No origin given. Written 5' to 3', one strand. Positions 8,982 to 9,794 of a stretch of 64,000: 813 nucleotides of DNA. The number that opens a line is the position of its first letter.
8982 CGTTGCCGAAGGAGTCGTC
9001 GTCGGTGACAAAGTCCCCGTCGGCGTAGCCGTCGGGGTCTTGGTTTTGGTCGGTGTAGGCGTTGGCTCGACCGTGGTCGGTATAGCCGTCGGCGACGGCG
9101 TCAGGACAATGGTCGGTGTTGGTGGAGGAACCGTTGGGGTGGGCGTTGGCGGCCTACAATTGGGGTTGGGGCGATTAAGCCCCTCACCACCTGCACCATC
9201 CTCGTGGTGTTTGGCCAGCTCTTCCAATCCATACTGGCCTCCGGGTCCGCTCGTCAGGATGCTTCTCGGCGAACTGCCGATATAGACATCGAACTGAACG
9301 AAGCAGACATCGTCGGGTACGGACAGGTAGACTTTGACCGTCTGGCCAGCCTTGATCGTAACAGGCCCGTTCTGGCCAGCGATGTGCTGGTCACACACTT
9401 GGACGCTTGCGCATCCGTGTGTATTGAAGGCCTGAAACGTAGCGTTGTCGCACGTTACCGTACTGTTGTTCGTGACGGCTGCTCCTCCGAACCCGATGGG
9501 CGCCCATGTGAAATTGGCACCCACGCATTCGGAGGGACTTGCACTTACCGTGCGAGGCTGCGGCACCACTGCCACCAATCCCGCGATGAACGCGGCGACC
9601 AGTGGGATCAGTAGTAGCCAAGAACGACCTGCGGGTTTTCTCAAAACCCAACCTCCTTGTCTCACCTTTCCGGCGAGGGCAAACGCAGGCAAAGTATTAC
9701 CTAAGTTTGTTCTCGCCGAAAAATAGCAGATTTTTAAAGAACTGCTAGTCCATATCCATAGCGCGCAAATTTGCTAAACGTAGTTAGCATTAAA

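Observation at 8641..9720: ~1-kb high-GC island encoding a PT-rich anchored protein in an AT-rich genome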

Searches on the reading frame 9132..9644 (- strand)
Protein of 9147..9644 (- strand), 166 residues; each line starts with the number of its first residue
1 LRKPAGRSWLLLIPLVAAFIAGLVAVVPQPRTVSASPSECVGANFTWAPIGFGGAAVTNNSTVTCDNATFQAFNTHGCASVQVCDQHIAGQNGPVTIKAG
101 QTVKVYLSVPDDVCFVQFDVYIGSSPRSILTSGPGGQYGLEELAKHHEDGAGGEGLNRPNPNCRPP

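Call 8: find_homologous_proteins(query=window:9147-9644:-, max_evalue=0.01)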
Query seq(166 aa): 123 candidates shared short words with the query, none scored E <= 0.01.

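Call 20: search_protein_representatives(protein=window:9147-9644:-)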
Query: 166 residues. Proteins with E-value up to 0.001 (for the whole library): 5; up to 1e-10: 4; up to 1e-30: 1. The best 5 are listed.
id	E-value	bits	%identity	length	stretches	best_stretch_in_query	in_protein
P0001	2.0e-75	268.9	74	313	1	1-163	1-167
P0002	6.3e-16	75.2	34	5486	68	25-67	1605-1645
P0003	6.3e-13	65.4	36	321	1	1-166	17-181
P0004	1.1e-12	64.6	37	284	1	4-164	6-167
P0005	2.2e-07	47.4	31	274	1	33-164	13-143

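Call 24: find_encoding_contigs(protein=P0001, flank=8000, max_places=6)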
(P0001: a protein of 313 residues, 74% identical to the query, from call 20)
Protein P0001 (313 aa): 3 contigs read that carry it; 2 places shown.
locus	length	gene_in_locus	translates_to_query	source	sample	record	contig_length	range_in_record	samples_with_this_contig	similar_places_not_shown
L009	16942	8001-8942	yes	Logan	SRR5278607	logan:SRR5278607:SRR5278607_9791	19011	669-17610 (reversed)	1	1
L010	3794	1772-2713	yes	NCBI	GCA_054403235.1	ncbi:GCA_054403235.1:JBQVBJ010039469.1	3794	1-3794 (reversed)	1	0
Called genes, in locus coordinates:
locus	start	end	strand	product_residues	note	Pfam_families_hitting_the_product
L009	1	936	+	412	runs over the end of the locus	PF13185:GAF_2, PF01590:GAF, PF13492:GAF_3, PF00512:HisKA, PF02518:HATPase_c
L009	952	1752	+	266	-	PF00753:Lactamase_B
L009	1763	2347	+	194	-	PF07099:DUF1361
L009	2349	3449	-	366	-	PF03320:FBPase_glpX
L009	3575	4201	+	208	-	-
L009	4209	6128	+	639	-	-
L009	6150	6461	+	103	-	PF09685:MamF_MmsF (weak)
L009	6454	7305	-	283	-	-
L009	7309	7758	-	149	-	PF00072:Response_reg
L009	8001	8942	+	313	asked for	-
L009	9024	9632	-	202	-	-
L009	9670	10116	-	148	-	PF03734:YkuD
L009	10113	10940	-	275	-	PF00702:Hydrolase (faint), PF05116:S6PP (faint), PF08282:Hydrolase_3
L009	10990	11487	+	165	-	-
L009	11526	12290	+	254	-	PF01145:Band_7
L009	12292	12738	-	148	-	PF00072:Response_reg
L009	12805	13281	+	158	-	-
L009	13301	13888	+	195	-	PF14014:DUF4230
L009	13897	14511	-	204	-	PF23477:zf_Tbcl_2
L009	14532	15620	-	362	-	PF13167:GTP-bdg_N, PF03193:RsgA_GTPase (faint), PF16360:GTP-bdg_M, PF01926:MMR_HSR1, PF02421:FeoB_N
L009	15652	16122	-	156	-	PF01135:PCMT (weak), PF00398:RrnaAD (weak), PF05175:MTS (weak), PF06325:PrmA (weak), PF13847:Methyltransf_31 (weak), PF13649:Methyltransf_25 (weak)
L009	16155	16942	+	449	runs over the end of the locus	PF05970:PIF1, PF13604:AAA_30, PF01443:Viral_helicase1 (faint), PF13245:AAA_19, PF13401:AAA_22 (weak), PF02689:Herpes_Helicase (weak)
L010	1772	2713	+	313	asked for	-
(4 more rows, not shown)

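Call 25: find_encoding_contigs(protein=P0004, flank=8000, max_places=6)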
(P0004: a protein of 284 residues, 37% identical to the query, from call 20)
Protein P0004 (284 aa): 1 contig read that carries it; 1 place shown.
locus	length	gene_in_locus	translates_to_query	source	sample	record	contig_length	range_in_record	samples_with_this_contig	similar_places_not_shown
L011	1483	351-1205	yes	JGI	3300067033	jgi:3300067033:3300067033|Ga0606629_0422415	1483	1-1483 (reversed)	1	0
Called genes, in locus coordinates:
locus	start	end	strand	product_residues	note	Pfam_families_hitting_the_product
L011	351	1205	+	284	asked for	-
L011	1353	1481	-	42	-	?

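Call 26: find_encoding_contigs(protein=P0005, flank=8000, max_places=6)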
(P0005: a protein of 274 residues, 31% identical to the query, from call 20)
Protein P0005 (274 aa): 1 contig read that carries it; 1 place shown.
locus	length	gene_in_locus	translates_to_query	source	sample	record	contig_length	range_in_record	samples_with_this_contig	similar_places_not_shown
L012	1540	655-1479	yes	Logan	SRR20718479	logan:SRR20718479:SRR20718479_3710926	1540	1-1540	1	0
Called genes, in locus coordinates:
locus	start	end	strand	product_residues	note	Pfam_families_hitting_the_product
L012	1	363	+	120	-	?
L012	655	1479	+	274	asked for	-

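Call 33: find_related_loci(query=A2, collection=genome_contigs, flank=8000)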
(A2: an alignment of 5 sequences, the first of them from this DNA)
Query A2 (171 aa) in genome_contigs; peptide patterns used: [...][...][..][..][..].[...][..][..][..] (x = any residue, [..] = any of these).
61 stretches matched a pattern; 2 encode a relative of the query (tblastn E <= 1e-3); 2 distinct loci.
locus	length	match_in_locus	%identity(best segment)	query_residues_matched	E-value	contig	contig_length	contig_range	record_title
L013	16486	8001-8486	37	2-164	2e-23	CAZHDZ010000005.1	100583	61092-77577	MAG TPA_asm: uncultured Gammaproteobacteria bacterium isolate SRP286056_co1_222 genome assembly, contig: NODE_151_length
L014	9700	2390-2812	31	33-171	5e-14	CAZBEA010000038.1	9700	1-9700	MAG TPA_asm: uncultured Gammaproteobacteria bacterium isolate binchicken_co16_305 genome assembly, contig: NODE_11622_le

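Call 39: find_homologous_proteins(query=A3, max_evalue=0.001)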
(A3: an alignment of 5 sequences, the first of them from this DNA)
Query A3 (5 sequences): 1269 candidates shared short words with the query, none scored E <= 0.001.

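Call 40: find_related_loci(query=A3, collection=metagenome_contigs, flank=6000)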
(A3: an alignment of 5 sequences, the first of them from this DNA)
Query A3 (144 aa) in metagenome_contigs; peptide patterns used: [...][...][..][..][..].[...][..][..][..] (x = any residue, [..] = any of these).
64 stretches matched a pattern, but none encodes a relative of the query by tblastn (E <= 1e-3).

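Call 41: find_related_loci(query=A3, collection=viral_contigs, flank=6000)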
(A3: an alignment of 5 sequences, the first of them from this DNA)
Query A3 (144 aa) in viral_contigs; peptide patterns used: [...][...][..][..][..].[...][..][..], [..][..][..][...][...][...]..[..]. (x = any residue, [..] = any of these).
71 stretches matched a pattern, but none encodes a relative of the query by tblastn (E <= 1e-3).

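Call 45: find_encoding_contigs(protein=P0003, flank=3000, max_places=10)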
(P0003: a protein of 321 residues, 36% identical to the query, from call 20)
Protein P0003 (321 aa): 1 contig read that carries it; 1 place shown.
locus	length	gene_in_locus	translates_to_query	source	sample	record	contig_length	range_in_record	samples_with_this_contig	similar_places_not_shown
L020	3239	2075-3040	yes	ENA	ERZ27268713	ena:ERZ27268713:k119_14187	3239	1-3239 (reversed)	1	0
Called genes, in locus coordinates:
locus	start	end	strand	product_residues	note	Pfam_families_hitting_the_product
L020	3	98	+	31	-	?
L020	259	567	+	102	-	PF09685:MamF_MmsF (weak)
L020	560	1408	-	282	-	-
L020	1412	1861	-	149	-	PF00072:Response_reg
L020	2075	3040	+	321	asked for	-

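Call 46: predict_structure(alignment_id=A3)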
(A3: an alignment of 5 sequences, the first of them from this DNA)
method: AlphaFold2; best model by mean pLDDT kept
length: 144 residues; sequences in the alignment: 5
mean_pLDDT: 67.9   pTM: 0.65
mean pLDDT of the five models: 67.9, 62.6, 61.8, 61.2, 59.8
residues with pLDDT >= 90: 4; 70-90: 79; 50-70: 32; < 50: 29
segments of 3 or more residues with pLDDT < 50: 1-11, 98-111, 123-126
pLDDT, mean of each block of 10 residues (from residue 1): 36 74 81 86 76 61 82 89 78 64 40 62 52 72 56
secondary structure, 60 per line:
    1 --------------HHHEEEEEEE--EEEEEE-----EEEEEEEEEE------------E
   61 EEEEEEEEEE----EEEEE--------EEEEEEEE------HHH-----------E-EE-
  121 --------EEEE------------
elements in order: E18-24 E27-32 E38-47 E60-70 E75-79 E88-95 E129-132

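Call 51: fold_search(model_id=the predicted structure, library=pdb)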
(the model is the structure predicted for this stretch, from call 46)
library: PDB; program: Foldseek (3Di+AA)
matches with E <= 10: 1737; with E <= 0.001: 0
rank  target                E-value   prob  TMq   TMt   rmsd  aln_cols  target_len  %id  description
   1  7vc7                  8.6e-03  0.92  0.32  0.08   8.2       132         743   15  The structure of beta-xylosidase from Phanerochaete chrysosporium(PcBxl3) (released 2022-02-09)
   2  7pjj                  1.3e-02  0.99  0.36  0.08   5.7        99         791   13  Structure of the Family-3 Glycosyl Hydrolase BcpE2 from Streptomyces scabies (released 2022-07-13)
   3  7vc6                  1.9e-02  0.97  0.31  0.07   6.2        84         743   19  The structure of beta-xylosidase from Phanerochaete chrysosporium(PcBxl3) (released 2022-02-09)
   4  4i3g_B                2.0e-02  0.90  0.27  0.07   6.5       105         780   17  Crystal Structure of DesR, a beta-glucosidase from Streptomyces venezuelae in complex with D-glucose. (released 2013-02-20)
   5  4i3g_A                2.1e-02  0.90  0.28  0.07   6.5       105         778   17  Crystal Structure of DesR, a beta-glucosidase from Streptomyces venezuelae in complex with D-glucose. (released 2013-02-20)
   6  5dmy_A                3.2e-02  0.90  0.31  0.07   6.6       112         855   17  Beta-galactosidase - construct 33-930 (released 2016-10-05)
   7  5a7m_B                3.4e-02  0.97  0.32  0.07   5.6        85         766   14  The structure of Hypocrea jecorina beta-xylosidase Xyl3A (Bxl1) (released 2016-08-10)
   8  8idz_A                3.8e-02  0.97  0.34  0.08   5.9        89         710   10  Beta-glucosidase BglPcC1 (released 2024-02-21)
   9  5uiz_A                3.8e-02  0.96  0.36  0.29   6.1        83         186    8  Structure of T.fusca AA10A (released 2017-02-01)
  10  21ji_C                3.8e-02  0.93  0.30  0.07   6.2        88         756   25  Crystal structure of isoprimeverose-producing enzyme from Phaeoacremonium minimum (released 2026-04-08)
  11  1kv3_A                4.3e-02  0.90  0.36  0.10   5.3       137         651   14  HUMAN TISSUE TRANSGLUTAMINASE IN GDP BOUND FORM (released 2002-03-13)
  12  4oy6                  4.5e-02  0.96  0.37  0.29   4.1        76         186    8  Structure of ScLPMO10B in complex with copper. (released 2014-05-28)
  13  8xrt_A                4.5e-02  0.96  0.36  0.08   8.3       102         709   16  The crystal structure of a GH3 enzyme CcBgl3B (released 2024-04-10)
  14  6q7i_B                4.5e-02  0.95  0.31  0.07   5.2        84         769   12  GH3 exo-beta-xylosidase (XlnD) (released 2019-06-05)
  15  8idz_B                4.5e-02  0.89  0.30  0.08   6.4        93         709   14  Beta-glucosidase BglPcC1 (released 2024-02-21)
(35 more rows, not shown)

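Call 83: fold_search(model_id=the predicted structure, library=viral)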
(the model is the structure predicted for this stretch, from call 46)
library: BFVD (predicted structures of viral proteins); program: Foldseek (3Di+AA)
matches with E <= 10: 689; with E <= 0.001: 0
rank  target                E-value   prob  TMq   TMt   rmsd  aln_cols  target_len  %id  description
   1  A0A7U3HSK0            3.4e-02  0.69  0.34  0.30  10.1       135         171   10  (no name in the UniProt tables at hand)
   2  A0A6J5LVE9            3.7e-02  0.80  0.32  0.04  15.8       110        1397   16  Tip attachment protein J [uncultured Caudovirales phage]
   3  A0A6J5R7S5            3.7e-02  0.77  0.32  0.09   7.9       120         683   16  Peptidase S8/S53 domain containing protein [uncultured Caudovirales phage]
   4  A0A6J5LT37            4.0e-02  0.82  0.36  0.06   7.4       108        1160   10  Tip attachment protein J [uncultured Caudovirales phage]
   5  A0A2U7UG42            4.4e-02  0.16  0.20  0.12  17.3       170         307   14  Uncharacterized protein [Pandoravirus macleodensis]
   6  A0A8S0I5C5            5.2e-02  0.35  0.26  0.10   9.6       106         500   17  (no name in the UniProt tables at hand)
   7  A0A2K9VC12            6.5e-02  0.97  0.36  0.36   4.3        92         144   12  Uncharacterized protein [Lactobacillus phage Nyseid]
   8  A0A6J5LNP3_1          6.9e-02  0.87  0.38  0.07   7.2       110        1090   14  Tip attachment protein J central straight fiber domain-containing protein [uncultured Caudovirales phage]
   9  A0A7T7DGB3            7.3e-02  0.23  0.22  0.17  10.9       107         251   10  (no name in the UniProt tables at hand)
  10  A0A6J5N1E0            7.7e-02  0.87  0.37  0.15   6.0       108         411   16  Fibronectin type-III domain-containing protein [uncultured Caudovirales phage]
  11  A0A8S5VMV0            7.7e-02  0.60  0.26  0.27   7.8        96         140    3  (no name in the UniProt tables at hand)
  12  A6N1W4                8.1e-02  0.57  0.28  0.24   9.0        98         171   13  Uncharacterized protein [Microbacterium phage Min1]
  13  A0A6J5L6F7            8.6e-02  0.28  0.23  0.07  10.0       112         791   11  Tail protein I [uncultured Caudovirales phage]
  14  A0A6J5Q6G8            9.1e-02  0.57  0.37  0.09   7.6       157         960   15  TerB_like domain containing protein [uncultured Caudovirales phage]
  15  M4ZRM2                1.1e-01  0.89  0.37  0.46   4.8       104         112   12  Uncharacterized protein [Bacillus phage PM1]
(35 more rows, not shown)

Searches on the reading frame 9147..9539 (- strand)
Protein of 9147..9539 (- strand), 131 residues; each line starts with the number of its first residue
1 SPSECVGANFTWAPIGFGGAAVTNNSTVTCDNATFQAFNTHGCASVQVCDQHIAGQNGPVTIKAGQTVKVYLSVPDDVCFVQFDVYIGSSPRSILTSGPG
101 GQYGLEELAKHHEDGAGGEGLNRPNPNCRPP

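Call 103: search_dna_similar(query=window:9147-9539:-, collection=plasmids, mode=protein, max_evalue=0.01, max_rows=5)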
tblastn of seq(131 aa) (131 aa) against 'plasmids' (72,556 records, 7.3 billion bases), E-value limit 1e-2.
No match.

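Call 104: search_dna_similar(query=window:9147-9539:-, collection=phages, mode=protein, max_evalue=0.01, max_rows=5)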
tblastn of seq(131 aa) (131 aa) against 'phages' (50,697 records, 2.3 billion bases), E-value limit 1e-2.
No match.
